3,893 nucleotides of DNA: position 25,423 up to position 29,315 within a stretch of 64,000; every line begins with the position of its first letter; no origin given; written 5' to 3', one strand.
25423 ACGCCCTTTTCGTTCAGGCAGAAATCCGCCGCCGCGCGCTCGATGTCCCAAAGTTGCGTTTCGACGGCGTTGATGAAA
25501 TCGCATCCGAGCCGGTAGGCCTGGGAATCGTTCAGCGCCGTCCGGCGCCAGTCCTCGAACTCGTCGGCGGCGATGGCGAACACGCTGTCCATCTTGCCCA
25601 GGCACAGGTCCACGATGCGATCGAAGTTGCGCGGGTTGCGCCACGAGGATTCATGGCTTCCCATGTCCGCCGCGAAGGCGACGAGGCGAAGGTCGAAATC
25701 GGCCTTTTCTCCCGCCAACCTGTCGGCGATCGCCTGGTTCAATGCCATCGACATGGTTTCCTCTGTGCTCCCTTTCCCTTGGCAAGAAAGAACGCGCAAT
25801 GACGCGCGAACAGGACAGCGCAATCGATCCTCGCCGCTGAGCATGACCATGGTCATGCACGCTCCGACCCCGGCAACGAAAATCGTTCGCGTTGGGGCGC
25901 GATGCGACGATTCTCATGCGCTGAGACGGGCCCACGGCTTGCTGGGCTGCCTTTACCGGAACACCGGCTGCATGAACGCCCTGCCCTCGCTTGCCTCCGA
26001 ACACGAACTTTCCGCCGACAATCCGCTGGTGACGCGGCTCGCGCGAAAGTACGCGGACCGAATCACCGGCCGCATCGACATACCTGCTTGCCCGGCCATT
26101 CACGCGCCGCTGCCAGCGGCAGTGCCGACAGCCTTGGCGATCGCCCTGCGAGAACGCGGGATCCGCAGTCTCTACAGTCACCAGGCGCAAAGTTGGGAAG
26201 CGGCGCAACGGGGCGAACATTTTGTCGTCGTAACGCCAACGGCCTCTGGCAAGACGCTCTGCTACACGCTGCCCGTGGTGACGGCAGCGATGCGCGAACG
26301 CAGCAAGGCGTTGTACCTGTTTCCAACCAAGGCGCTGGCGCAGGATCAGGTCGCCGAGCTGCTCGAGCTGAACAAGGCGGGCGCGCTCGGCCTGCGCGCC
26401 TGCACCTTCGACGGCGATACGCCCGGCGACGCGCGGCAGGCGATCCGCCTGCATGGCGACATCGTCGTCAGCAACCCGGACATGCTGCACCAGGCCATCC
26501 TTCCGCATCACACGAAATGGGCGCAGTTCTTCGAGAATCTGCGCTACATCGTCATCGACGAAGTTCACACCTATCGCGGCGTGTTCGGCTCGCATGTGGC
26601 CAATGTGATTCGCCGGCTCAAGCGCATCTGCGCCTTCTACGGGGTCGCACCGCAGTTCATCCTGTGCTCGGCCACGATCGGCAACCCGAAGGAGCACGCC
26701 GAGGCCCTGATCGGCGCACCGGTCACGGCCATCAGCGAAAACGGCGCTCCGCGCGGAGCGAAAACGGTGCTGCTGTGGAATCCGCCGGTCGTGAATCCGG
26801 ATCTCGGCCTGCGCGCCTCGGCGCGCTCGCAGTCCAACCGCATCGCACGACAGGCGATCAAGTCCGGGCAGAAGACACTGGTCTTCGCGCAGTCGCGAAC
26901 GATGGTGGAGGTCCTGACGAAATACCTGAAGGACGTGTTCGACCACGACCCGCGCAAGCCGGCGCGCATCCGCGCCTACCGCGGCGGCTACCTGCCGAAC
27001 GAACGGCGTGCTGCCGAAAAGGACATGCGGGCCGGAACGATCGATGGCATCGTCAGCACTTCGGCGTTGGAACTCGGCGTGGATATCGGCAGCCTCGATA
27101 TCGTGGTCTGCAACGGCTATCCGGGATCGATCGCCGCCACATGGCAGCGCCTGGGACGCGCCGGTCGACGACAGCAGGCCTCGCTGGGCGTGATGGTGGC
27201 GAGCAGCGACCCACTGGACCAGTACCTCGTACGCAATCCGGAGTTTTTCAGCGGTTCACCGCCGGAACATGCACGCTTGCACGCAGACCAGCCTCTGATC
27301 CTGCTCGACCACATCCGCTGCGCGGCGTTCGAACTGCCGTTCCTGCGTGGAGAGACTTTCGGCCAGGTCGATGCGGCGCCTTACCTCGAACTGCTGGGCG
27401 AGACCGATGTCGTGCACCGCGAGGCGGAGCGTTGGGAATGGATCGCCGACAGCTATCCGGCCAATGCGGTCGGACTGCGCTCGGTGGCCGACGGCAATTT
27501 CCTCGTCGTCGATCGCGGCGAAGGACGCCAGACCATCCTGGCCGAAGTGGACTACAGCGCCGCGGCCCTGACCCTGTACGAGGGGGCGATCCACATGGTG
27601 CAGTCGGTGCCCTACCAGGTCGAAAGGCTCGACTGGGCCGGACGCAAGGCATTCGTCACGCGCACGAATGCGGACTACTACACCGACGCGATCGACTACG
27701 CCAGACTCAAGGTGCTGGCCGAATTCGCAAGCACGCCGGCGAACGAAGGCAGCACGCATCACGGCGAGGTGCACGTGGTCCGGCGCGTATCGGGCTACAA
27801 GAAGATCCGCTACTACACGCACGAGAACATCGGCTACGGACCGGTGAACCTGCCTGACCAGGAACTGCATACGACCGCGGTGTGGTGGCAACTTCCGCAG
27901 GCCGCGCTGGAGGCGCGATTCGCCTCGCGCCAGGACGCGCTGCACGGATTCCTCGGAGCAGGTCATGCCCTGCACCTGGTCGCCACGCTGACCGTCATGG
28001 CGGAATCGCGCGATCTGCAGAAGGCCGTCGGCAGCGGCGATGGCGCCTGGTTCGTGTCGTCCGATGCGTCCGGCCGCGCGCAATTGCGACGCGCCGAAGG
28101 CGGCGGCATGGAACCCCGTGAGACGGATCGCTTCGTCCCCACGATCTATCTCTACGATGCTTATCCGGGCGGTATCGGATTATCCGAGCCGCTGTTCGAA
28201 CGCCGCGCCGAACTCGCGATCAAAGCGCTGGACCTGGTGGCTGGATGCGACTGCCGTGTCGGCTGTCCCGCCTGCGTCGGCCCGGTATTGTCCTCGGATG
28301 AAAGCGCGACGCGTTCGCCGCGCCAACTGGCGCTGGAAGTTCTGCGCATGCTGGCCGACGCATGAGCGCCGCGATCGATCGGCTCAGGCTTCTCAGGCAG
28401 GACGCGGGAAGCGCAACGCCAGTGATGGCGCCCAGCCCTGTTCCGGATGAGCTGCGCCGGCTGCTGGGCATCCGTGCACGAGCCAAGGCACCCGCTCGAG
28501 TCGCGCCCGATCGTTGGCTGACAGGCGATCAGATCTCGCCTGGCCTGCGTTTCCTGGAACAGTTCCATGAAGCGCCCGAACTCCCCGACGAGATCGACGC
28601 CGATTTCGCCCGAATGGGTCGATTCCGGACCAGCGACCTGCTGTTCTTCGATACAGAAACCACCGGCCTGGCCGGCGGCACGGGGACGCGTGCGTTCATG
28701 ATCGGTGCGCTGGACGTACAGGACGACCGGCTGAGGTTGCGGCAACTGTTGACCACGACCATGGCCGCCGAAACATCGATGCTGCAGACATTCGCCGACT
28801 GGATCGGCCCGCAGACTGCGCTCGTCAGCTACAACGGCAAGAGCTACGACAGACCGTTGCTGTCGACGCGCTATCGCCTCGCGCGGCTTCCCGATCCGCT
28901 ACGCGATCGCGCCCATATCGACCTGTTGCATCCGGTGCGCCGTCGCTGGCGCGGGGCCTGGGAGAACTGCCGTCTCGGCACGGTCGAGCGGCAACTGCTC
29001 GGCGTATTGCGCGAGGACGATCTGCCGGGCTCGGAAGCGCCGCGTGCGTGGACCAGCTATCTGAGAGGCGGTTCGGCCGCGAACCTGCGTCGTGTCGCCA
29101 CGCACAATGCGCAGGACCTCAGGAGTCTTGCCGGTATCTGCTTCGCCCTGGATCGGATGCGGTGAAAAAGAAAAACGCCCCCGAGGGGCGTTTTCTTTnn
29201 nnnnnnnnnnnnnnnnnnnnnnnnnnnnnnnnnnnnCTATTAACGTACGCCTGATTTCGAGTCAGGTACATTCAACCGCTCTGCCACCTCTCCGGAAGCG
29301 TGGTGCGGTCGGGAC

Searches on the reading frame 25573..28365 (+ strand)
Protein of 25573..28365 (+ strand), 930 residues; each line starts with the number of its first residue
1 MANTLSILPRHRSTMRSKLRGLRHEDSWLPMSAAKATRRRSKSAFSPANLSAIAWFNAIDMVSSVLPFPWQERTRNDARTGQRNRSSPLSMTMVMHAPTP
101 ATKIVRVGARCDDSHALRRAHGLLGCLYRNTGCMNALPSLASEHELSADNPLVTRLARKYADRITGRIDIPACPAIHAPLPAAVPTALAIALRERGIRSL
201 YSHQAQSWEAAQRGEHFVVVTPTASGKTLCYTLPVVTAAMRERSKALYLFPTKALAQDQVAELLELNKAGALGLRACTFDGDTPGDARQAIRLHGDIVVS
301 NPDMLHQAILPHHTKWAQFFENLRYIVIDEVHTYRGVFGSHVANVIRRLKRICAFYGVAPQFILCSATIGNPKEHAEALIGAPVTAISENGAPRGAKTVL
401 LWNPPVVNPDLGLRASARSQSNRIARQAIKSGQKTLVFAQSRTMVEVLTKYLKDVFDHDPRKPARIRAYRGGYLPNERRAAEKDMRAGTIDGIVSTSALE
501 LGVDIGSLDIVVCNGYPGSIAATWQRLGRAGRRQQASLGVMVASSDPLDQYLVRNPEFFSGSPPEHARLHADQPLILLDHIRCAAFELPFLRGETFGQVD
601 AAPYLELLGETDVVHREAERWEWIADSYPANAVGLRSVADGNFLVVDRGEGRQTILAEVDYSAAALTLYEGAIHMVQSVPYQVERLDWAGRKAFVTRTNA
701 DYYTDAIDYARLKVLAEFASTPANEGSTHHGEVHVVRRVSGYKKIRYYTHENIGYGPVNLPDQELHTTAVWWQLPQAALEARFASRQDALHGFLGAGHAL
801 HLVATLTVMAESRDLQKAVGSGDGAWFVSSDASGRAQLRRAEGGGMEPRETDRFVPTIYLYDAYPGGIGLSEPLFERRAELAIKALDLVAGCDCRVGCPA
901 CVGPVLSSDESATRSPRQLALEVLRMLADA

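Call 65: search_protein_families(library=pfam, proteins=[window:25573-28365:+], max_evalue=0.001)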
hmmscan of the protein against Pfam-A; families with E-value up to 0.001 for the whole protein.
window:25573-28365:+ (930 aa): 5 families
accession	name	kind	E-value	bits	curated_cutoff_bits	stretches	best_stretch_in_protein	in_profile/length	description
PF00270.35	DEAD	-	9.3e-34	117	26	1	202-372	2-164/167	DEAD/DEAH box helicase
PF00271.37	Helicase_C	-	2.4e-19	70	23.5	1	428-533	9-109/110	Helicase conserved C-terminal domain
PF09369.15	MZB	-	6.9e-15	55.9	24.2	1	797-902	2-80/80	MrfA Zn-binding domain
PF04851.21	ResIII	-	1.2e-08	35.5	22.5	1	205-347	9-148/164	Type III restriction enzyme, res subunit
PF22982.3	WHD_HRQ1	-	4.6e-06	28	27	1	571-637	3-69/70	ATP-dependent helicase HRQ1, winged helix domain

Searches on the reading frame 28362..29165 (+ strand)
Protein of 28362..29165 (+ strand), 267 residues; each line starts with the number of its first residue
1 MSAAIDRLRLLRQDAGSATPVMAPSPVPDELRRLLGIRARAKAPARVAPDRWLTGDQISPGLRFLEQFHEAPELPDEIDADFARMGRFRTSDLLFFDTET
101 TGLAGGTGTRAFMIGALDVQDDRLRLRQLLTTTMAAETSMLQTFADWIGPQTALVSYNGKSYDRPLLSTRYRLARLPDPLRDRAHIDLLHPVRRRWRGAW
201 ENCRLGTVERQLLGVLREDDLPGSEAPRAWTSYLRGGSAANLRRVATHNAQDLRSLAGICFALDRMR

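Call 65: search_protein_families(library=pfam, proteins=[window:28362-29165:+], max_evalue=0.001)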
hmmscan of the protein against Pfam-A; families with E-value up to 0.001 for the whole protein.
window:28362-29165:+ (267 aa): 2 families
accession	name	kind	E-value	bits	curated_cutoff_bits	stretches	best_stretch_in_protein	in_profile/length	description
PF13482.12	RNase_H_2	-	1.1e-40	139.7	22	1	94-259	1-160/165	RNase_H superfamily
PF10108.15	DNA_pol_B_exo2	-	0.00028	21.1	24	1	114-170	14-71/213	Predicted 3'-5' exonuclease related to the exonuclease domain of PolB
